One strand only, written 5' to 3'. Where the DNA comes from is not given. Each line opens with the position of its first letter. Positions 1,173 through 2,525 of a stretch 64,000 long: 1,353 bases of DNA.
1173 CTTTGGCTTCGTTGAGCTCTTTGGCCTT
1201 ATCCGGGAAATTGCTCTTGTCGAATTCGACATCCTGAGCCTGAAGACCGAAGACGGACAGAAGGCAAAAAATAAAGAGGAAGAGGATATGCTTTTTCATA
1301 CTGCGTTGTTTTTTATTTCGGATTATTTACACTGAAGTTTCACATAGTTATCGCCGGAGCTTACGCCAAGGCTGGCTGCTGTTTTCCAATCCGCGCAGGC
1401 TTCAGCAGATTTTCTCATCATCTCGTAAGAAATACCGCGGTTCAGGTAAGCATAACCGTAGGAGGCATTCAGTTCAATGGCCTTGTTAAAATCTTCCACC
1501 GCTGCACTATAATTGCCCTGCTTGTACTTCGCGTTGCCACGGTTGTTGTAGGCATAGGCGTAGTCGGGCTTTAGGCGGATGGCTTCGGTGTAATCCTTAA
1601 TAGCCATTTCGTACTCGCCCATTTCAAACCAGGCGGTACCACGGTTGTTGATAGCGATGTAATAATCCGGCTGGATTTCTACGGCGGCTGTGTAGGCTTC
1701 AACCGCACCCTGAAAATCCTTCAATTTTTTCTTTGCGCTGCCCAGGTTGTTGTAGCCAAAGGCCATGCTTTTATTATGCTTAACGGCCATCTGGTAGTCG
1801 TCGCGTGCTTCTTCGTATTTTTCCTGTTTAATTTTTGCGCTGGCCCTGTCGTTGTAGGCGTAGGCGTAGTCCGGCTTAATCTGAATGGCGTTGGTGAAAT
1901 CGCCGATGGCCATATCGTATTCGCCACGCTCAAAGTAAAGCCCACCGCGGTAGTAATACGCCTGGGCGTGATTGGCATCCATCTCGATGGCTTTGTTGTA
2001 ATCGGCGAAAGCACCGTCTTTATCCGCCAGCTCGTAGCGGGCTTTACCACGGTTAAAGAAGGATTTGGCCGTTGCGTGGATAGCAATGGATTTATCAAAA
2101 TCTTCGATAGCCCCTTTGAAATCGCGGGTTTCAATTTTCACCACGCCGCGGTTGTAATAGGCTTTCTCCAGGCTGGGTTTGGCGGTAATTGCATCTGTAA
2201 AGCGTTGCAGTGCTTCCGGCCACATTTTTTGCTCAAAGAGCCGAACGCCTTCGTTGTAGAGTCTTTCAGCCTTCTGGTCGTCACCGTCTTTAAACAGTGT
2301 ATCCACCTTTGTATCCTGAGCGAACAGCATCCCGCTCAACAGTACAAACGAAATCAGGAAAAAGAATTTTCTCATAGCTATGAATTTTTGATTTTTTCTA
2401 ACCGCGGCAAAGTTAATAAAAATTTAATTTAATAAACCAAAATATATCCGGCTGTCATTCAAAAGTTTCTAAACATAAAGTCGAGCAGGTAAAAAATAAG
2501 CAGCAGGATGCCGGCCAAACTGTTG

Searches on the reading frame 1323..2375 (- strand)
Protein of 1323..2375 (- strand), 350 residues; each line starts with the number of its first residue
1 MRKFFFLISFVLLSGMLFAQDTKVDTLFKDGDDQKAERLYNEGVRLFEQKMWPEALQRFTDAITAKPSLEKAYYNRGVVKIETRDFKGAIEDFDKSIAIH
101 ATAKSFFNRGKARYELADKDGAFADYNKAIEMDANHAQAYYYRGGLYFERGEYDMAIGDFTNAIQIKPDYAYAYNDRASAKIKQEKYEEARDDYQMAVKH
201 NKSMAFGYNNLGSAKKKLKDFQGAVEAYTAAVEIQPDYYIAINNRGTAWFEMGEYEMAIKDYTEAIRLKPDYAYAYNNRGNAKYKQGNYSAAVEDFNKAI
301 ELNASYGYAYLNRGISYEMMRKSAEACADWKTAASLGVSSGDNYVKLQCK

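Call 78: find_encoding_contigs(protein=window:1323-2375:-, flank=10000, max_places=2)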
Protein window:1323-2375:- (350 aa): 1 contig read that carries it; 1 place shown.
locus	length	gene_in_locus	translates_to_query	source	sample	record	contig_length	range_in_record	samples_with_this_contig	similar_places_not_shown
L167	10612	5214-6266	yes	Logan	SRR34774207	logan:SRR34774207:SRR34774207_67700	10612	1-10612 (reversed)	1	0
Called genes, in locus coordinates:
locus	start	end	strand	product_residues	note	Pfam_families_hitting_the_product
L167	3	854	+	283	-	?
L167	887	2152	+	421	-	PF04389:Peptidase_M28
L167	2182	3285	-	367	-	PF03308:MeaB, PF02492:cobW (faint)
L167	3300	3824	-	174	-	-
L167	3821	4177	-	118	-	PF04237:YjbR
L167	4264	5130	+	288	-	PF01040:UbiA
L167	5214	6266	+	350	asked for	-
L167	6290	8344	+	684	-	PF14559:TPR_19 (faint), PF00515:TPR_1 (faint), PF07719:TPR_2 (faint), PF21033:RMD1-3 (weak), PF07676:PD40, PF00691:OmpA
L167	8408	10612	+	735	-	?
